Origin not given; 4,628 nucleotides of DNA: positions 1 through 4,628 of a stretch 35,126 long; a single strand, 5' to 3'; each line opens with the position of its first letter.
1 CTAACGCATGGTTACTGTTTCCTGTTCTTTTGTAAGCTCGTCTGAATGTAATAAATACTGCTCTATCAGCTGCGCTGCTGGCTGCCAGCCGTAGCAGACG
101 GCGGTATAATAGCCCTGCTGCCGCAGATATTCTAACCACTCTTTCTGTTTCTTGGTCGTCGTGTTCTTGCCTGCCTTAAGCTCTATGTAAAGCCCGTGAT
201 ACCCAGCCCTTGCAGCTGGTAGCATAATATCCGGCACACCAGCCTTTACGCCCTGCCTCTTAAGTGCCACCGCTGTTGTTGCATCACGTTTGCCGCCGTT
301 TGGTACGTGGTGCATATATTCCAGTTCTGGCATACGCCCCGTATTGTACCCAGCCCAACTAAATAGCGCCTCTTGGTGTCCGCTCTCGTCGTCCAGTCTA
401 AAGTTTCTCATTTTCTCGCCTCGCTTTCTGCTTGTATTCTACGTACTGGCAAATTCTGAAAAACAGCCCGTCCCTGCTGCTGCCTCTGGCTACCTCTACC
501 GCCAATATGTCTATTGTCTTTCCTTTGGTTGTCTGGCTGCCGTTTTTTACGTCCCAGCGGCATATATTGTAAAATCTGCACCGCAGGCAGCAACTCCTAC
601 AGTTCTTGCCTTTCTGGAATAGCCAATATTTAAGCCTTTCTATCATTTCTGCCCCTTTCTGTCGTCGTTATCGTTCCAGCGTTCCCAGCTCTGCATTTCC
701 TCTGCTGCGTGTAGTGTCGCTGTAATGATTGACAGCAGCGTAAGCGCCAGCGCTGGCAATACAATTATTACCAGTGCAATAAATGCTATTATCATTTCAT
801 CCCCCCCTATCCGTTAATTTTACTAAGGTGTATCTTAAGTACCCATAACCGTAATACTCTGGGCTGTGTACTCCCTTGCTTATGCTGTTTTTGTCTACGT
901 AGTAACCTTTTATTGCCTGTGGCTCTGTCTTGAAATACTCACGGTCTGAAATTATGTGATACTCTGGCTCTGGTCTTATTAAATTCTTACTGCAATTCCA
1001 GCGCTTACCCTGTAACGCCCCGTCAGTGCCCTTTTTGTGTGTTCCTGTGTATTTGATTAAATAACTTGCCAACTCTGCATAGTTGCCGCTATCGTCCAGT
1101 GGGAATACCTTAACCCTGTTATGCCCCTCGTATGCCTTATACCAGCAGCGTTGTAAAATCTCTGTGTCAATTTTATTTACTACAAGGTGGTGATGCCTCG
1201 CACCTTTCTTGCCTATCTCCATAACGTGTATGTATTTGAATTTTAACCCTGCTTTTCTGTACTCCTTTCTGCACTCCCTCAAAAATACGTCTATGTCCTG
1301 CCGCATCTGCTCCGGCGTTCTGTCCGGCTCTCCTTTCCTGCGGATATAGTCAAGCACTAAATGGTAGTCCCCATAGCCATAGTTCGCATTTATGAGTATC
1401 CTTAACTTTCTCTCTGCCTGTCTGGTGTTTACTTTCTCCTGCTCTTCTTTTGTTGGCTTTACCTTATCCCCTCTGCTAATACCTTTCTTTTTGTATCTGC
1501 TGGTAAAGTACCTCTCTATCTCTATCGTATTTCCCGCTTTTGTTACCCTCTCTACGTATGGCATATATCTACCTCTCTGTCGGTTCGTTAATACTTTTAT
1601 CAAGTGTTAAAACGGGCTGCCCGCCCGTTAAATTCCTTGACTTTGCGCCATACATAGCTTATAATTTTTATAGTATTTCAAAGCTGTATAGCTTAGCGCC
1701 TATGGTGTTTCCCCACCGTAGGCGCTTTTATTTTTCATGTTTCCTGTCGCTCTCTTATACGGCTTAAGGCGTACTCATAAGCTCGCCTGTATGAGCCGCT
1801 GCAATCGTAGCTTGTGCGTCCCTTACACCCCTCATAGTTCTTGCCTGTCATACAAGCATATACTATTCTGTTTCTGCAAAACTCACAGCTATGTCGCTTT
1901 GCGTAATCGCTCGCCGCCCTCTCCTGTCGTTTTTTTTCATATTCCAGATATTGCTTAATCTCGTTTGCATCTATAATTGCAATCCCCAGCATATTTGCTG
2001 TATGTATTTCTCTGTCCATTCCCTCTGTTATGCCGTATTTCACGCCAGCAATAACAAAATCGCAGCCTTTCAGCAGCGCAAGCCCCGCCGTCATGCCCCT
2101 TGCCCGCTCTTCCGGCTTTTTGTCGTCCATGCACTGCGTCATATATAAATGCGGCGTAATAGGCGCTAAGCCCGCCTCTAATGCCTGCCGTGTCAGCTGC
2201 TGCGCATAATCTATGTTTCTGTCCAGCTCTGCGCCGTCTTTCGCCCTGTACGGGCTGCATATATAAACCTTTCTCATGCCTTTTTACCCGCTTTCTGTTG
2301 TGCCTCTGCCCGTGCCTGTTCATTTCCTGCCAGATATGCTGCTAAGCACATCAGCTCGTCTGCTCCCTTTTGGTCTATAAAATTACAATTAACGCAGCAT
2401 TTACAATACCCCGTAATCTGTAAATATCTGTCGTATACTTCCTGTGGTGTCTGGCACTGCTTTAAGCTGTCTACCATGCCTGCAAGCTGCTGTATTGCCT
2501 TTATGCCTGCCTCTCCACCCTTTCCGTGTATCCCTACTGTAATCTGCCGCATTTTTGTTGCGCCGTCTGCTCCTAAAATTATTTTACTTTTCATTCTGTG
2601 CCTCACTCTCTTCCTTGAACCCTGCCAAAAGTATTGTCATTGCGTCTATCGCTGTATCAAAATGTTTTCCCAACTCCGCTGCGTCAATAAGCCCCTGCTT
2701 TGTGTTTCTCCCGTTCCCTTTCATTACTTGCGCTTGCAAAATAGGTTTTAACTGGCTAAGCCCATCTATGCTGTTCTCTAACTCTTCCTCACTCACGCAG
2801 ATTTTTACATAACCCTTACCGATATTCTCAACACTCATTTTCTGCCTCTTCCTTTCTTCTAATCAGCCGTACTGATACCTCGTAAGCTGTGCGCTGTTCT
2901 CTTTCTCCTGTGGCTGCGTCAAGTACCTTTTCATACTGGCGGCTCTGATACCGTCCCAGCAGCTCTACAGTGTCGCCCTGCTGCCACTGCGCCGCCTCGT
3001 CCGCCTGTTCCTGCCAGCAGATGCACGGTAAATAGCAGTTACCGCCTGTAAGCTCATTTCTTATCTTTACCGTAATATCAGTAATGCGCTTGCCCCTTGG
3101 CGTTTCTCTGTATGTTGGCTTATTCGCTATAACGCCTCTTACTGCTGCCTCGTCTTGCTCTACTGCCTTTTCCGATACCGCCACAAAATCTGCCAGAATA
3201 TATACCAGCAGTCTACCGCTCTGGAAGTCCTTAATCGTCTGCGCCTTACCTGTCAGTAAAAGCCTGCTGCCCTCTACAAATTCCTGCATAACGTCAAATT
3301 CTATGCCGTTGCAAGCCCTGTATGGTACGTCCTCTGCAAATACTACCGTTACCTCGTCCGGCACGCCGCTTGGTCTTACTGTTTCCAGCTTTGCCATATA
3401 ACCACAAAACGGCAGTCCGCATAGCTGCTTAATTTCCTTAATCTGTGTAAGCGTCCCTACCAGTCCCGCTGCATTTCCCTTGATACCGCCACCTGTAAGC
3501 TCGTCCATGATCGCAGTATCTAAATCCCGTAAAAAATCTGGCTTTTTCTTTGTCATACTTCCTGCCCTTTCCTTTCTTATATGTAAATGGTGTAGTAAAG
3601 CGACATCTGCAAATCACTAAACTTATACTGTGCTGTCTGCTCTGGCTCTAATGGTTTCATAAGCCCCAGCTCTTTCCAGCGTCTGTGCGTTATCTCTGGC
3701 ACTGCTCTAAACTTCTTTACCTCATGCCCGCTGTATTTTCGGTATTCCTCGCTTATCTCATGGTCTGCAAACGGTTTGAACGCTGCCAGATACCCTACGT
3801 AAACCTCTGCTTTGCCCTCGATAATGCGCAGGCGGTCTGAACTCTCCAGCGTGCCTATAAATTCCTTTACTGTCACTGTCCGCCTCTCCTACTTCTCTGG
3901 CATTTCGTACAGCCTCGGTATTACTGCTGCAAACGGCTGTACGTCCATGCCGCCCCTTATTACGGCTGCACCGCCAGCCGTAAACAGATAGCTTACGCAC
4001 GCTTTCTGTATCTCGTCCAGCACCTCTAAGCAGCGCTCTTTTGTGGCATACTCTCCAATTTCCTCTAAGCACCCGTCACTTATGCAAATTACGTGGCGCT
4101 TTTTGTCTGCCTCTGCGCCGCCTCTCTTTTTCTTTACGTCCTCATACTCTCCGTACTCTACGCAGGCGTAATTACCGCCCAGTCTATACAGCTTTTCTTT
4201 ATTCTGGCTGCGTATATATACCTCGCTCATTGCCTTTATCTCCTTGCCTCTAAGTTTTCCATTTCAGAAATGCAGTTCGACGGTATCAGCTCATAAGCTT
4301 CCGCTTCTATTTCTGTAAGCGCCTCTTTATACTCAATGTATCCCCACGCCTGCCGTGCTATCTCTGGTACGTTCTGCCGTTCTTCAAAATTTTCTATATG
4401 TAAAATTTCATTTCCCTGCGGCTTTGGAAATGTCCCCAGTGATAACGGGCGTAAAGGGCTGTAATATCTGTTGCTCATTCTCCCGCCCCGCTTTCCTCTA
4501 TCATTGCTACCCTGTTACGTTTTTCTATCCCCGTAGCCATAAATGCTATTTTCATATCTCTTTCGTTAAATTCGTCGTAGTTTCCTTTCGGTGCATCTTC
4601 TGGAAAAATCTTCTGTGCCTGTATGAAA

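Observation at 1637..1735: The only plus-strand transcription unit: a ~62-nt promoter-to-terminator RNA antisense to the rep leader (countertranscript-type copy control?)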

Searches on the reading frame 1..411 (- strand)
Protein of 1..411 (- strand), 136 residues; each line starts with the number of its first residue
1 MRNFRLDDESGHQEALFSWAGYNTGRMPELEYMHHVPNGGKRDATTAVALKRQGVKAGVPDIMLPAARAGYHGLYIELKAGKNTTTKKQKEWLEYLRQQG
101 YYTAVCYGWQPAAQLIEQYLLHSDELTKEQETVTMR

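Call 10: search_protein_families(library=pfam, proteins=[window:1-411:-], max_evalue=0.01)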
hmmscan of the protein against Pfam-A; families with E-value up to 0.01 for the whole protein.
window:1-411:- (136 aa): 1 family
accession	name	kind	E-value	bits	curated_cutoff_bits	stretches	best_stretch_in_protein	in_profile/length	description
PF08774.17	VRR_NUC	-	2.5e-10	40.9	23.8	1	36-108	41-114/116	VRR-NUC domain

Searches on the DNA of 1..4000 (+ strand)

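Call 11: search_dna_similar(query=window:1-4000:+, collection=phages, mode=distant, max_rows=30)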
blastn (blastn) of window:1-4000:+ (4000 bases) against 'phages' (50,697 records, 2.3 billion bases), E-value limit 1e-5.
Records with a match: 6; places in all: 6; records where one place covers at least 80% of the query: 0.
Best place of each record, by identity: 60-80% 6.
By first word of the organism name: Butyrivibrio 4; Terrisporobacter 1; Clostridium 1.
By host as written in the record: Butyrivibrio fibrisolvens DSM 3071 3; Butyrivibrio sp. 1; Terrisporobacter petrolearius DSL 1; Enterocloster clostridioformis 1.
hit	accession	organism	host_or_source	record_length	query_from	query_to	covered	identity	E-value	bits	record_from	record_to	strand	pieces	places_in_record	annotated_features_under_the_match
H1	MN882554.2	Butyrivibrio phage Idris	Butyrivibrio fibrisolvens DSM 3071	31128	87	2277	23%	72.1%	9e-66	483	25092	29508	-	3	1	hypothetical protein (x4) | putative endolysin | single-stranded DNA-binding protein | CMP glycosidase | endonuclease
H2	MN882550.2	Butyrivibrio phage Arawn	Butyrivibrio fibrisolvens DSM 3071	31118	87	2277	23%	72.1%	9e-66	483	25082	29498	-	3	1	glycosyl transferase | hypothetical protein (x3) | putative endolysin | single-stranded DNA-binding protein | CMP glycosidase | and 1 other names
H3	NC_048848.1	Butyrivibrio phage Arawn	Butyrivibrio fibrisolvens DSM 3071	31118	87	2277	23%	72.1%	9e-66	483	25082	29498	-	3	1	glycosyl transferase | replication initiation protein | putative endolysin | single-stranded DNA-binding protein | nucleoside 2-deoxyribosyltransferase | and 2 other names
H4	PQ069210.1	Butyrivibrio phage Closwp03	Butyrivibrio sp.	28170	87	2277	23%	72.1%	9e-66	483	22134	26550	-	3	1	glycosyl transferase | replication initiation protein | putative endolysin | single-stranded DNA-binding protein | nucleoside 2-deoxyribosyltransferase | and 2 other names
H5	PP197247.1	Terrisporobacter phage TPDSL_ph2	Terrisporobacter petrolearius DSL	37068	133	328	5%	68.0%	4e-7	65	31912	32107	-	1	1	hypothetical protein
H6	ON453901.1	Clostridium phage Saumur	Enterocloster clostridioformis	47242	82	265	5%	72.0%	3e-14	89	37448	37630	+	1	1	holliday junction resolvase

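Call 16: get_annotated_region(hit=H3, flank=2500)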
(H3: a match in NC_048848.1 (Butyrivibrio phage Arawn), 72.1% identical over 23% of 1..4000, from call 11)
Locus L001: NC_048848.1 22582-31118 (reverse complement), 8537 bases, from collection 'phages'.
description: Butyrivibrio phage Arawn, complete genome.
organism: Butyrivibrio phage Arawn (NCBI taxid 2724180)
taxonomy: Viruses; Duplodnaviria; Heunggongvirae; Uroviricota; Caudoviricetes; Arawnvirus; Arawnvirus arawn
host: Butyrivibrio fibrisolvens DSM 3071; source: -; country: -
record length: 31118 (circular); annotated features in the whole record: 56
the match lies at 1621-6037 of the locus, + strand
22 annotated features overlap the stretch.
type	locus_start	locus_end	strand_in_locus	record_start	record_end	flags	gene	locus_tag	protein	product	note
CDS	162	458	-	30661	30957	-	-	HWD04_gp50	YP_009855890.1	HNH endonuclease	Similar to uncharacterised hypothetical protein in Paenibacillus phage PG1 (VOG4543, YP_008129930.1), Pfam HNH ...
regulatory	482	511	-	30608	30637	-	-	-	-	promoter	promoter predicted by PhagePromoter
CDS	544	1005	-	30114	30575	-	-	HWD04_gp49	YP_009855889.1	putative polymerase sigma factor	TIGRfam RNA polymerase sigma-70 factor (TIGR02937). ORF predicted by GeneMarkS-2, Glimmer3, Phanotate-v1.1.2, ...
CDS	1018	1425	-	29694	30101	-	-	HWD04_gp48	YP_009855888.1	single strand DNA binding protein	Similar to single-stranded DNA-binding protein in Streptococcus virus 9874 (YP_009280363.1), Pfam (PF00436.25), HAMAP ...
CDS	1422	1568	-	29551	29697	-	-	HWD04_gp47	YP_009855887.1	hypothetical protein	Hypothetical possible coding region with unknown function. ORF predicted by GeneMarkS-2, Glimmer3, Phanotate-v1.1.2, ...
CDS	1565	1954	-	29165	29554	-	-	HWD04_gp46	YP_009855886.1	nuclease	Similar to nuclease in Acinetobacter phage YMC11/11/R3177 (YP_009593367.1), Pfam VRR-NUC domain (PF08774.11). ORF ...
CDS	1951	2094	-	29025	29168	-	-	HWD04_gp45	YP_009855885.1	hypothetical protein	Hypothetical possible coding region with unknown function. ORF predicted by GeneMarkS-2, Glimmer3, Phanotate-v1.1.2, ...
CDS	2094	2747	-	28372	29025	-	-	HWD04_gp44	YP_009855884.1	putative endolysin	Pfam soluble lytic Transglycosylase domain (PF01464.20). ORF predicted by GeneMarkS-2, Glimmer3, Phanotate-v1.1.2, ...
CDS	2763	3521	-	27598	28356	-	-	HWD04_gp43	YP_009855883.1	replication initiation protein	Hypothetical possible coding region with unknown function. ORF predicted by GeneMarkS-2, Glimmer3, Phanotate-v1.1.2, ...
CDS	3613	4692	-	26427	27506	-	-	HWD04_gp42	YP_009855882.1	glycosyl transferase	Pfam Glycosyl transferases group (PF00534.20), HAMAP (MF01472). ORF predicted by GeneMarkS-2, Glimmer3, ...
CDS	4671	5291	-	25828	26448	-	-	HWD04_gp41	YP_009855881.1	single-stranded DNA-binding protein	Pfam single-strand binding protein family (PF00436.25), TIGRfam (TIGR00621), HAMAP (MF_00984). ORF predicted by ...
CDS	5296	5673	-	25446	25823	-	-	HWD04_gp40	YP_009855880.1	hypothetical protein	Hypothetical possible coding region with unknown function. ORF predicted by GeneMarkS-2, Glimmer3, Prodigal-v2.6.3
CDS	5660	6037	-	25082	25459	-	-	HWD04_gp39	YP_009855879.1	nucleoside 2-deoxyribosyltransferase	Similar to CMP glycosidase in Gordonia phage Vendetta (YP_009274002.1) and Gordonia phage Splinter (YP_009275424.1). ...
CDS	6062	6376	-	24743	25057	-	-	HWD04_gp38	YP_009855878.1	hypothetical protein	Hypothetical possible coding region with unknown function. ORF predicted by GeneMarkS-2, Glimmer3, Phanotate-v1.1.2, ...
CDS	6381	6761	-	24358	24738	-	-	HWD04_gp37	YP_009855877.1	hypothetical protein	Hypothetical possible coding region with unknown function. ORF predicted by GeneMarkS-2, Glimmer3, Phanotate-v1.1.2, ...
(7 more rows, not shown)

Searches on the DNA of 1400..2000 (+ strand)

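Call 5: search_rna_families(source=window, start=1400, end=2000, threshold=evalue, max_evalue=10)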
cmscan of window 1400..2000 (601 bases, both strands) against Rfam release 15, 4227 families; matches with E-value up to 10: 5.
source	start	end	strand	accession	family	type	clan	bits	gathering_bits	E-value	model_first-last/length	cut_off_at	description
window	1683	1740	+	RF00236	ctRNA_pGA1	Gene; antisense;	-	34.4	45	4.4e-05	1-79/79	no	ctRNA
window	1665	1735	+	RF02425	SpF01_sRNA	Gene; sRNA;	-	24.3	55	0.53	1-80/80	no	Streptococcus sRNA SpF01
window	1660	1735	+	RF04312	trpB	Cis-reg;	-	22.2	59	1.2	1-107/107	no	trpB ncRNA motif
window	1596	1731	+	RF01808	MicX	Gene; sRNA;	-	18.1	75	0.13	1-194/194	no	MicX Vibrio cholerae sRNA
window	1612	1764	-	RF01702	Cyano-2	Gene; sRNA;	-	15.3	40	0.19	1-204/204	no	Cyano-2 RNA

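Call 9: search_rna_families(source=window, start=1600, end=1800, threshold=evalue, max_evalue=1, show_alignments=3)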
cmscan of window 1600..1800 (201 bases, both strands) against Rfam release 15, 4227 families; matches with E-value up to 1: 6.
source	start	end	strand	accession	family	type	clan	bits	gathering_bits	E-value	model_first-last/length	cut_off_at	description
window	1683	1740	+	RF00236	ctRNA_pGA1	Gene; antisense;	-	34.4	45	1.5e-05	1-79/79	no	ctRNA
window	1665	1735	+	RF02425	SpF01_sRNA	Gene; sRNA;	-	24.3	55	0.18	1-80/80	no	Streptococcus sRNA SpF01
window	1660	1735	+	RF04312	trpB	Cis-reg;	-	22.2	59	0.4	1-107/107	no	trpB ncRNA motif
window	1600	1731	+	RF01808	MicX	Gene; sRNA;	-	18.9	75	0.027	36-194/194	5'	MicX Vibrio cholerae sRNA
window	1671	1733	+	RF02871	ncS54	Gene; sRNA;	-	15.7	43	0.3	1-79/79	no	Burkholderia sRNA 54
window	1612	1764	-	RF01702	Cyano-2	Gene; sRNA;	-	15.3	40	0.065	1-204/204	no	Cyano-2 RNA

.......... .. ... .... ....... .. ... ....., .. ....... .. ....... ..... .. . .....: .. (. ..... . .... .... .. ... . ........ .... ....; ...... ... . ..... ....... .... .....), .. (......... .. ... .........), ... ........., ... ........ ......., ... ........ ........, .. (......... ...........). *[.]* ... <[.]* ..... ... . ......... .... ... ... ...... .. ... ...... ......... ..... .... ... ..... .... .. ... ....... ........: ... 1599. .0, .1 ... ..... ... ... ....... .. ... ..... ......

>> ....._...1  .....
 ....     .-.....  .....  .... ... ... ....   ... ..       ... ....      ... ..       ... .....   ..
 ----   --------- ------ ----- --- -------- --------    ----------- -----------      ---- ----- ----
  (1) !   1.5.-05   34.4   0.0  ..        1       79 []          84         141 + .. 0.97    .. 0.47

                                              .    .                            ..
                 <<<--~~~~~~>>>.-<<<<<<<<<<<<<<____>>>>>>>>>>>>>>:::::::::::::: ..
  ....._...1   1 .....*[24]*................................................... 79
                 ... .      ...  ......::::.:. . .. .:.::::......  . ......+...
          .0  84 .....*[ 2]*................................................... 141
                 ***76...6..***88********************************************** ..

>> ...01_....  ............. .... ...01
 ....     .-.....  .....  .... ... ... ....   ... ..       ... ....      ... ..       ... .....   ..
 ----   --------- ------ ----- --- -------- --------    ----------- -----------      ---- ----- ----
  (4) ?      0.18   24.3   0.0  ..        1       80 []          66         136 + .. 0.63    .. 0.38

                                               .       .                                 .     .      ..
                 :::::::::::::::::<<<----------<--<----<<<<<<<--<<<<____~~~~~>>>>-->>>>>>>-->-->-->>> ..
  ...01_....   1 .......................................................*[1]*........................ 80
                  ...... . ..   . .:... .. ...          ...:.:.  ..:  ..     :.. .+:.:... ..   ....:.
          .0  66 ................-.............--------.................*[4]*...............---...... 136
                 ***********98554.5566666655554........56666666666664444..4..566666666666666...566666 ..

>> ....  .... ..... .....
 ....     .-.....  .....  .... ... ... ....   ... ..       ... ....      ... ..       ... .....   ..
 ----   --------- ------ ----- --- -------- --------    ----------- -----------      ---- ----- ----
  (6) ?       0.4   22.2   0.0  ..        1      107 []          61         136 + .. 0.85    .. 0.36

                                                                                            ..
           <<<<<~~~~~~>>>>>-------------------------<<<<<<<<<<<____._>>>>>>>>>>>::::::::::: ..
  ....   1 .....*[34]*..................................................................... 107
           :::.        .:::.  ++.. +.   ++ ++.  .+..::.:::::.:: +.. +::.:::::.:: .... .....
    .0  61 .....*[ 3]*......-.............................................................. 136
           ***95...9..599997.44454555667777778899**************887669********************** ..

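Call 73: build_rna_model(alignment_id=A3)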
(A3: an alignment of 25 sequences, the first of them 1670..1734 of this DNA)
Model R1 built from alignment A3 (25 sequences, 73 columns); structure: RNAalifold consensus.
model positions 65; base pairs 12; branch points 0; effective number of sequences 12.3; information 0.863 bits per position. Calibrated on 0.2 Mb of random sequence (short: E-values are rough).
structure used (alignment columns):
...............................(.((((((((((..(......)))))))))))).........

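Call 74: search_with_rna_model(model_id=R1, sources=[window, L001, L082, L083, L084, L085, L086, L087, L088, L136, L147, L137, L092, L124, L133], max_evalue=1)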
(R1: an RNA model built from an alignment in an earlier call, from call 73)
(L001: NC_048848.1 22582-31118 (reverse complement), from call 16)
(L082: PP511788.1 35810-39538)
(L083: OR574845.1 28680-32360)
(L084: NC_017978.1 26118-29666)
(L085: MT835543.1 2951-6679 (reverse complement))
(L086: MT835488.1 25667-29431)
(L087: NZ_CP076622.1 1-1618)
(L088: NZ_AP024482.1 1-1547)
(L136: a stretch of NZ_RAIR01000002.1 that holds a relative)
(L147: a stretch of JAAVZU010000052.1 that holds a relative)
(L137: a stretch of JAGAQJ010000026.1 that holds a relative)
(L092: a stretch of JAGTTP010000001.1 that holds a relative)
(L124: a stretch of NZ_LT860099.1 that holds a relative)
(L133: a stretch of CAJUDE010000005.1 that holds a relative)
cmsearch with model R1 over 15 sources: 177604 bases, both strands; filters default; matches with E-value up to 1: 6.
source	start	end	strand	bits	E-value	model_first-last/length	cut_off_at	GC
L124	9819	9883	-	77.6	1.3e-13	1-65/65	no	0.42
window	1670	1734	+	77.3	1.5e-13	1-65/65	no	0.42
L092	9831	9895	-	77.3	1.5e-13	1-65/65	no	0.42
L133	9818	9882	-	64.1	9.2e-11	1-65/65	no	0.54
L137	8436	8497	-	30.3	0.0012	1-65/65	no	0.35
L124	9828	9858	+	18.3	0.43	27-57/65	no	0.58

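Call 80: search_dna_similar(query=window:1600-1740:+, collection=plasmids, mode=distant, max_evalue=0.01, max_rows=10)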
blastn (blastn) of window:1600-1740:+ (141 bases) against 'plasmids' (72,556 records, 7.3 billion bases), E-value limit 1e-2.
No match.

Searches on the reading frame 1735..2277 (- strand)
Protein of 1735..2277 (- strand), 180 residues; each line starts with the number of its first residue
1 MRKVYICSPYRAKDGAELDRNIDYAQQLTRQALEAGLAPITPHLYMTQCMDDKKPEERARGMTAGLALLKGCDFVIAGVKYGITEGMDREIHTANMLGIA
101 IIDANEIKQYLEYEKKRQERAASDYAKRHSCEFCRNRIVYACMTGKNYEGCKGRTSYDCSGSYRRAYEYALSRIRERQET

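Call 10: search_protein_families(library=pfam, proteins=[window:1735-2277:-], max_evalue=0.01)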
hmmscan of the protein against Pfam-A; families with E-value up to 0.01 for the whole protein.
window:1735-2277:- (180 aa): 1 family
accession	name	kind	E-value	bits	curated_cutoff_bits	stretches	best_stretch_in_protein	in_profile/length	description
PF24963.1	DUF7768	-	6.8e-31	106.9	26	1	3-101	2-95/98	Domain of unknown function (DUF7768)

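Call 89: search_protein_families(library=phrogs, proteins=[window:1735-2277:-], max_evalue=0.00001)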
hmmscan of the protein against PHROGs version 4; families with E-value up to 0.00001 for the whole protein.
window:1735-2277:- (180 aa): 2 families
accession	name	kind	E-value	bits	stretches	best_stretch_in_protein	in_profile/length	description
phrog_355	-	DNA, RNA and nucleotide metabolism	8.8e-28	98.4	1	1-179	74-233/249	nucleoside 2-deoxyribosyltransferase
phrog_24212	-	unknown function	9.9e-15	55.5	1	4-101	97-196/204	-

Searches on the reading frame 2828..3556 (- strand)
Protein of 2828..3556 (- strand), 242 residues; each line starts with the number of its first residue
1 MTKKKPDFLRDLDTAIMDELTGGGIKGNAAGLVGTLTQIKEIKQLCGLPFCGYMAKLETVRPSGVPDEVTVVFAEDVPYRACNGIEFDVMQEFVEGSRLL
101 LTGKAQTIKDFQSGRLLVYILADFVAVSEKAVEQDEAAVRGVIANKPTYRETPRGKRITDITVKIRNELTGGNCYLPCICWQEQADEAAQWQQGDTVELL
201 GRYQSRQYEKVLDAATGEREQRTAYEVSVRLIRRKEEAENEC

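Call 10: search_protein_families(library=pfam, proteins=[window:2828-3556:-], max_evalue=0.01)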
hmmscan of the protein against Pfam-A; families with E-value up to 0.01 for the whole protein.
window:2828-3556:- (242 aa): 1 family
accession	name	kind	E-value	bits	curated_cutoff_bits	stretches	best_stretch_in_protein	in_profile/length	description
PF00436.31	SSB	-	4.2e-09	36.8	26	1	140-229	7-98/104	Single-strand binding protein family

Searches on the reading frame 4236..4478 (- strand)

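Call 24: search_protein_families(library=pfam, proteins=[window:4236-4478:-], max_evalue=0.01)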
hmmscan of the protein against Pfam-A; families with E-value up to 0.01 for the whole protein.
window:4236-4478:- (80 aa): 1 family
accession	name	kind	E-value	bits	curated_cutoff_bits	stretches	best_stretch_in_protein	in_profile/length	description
PF18789.6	DarA_C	-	1.4e-27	96.4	27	1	2-68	3-69/70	Defence against restriction A C-terminal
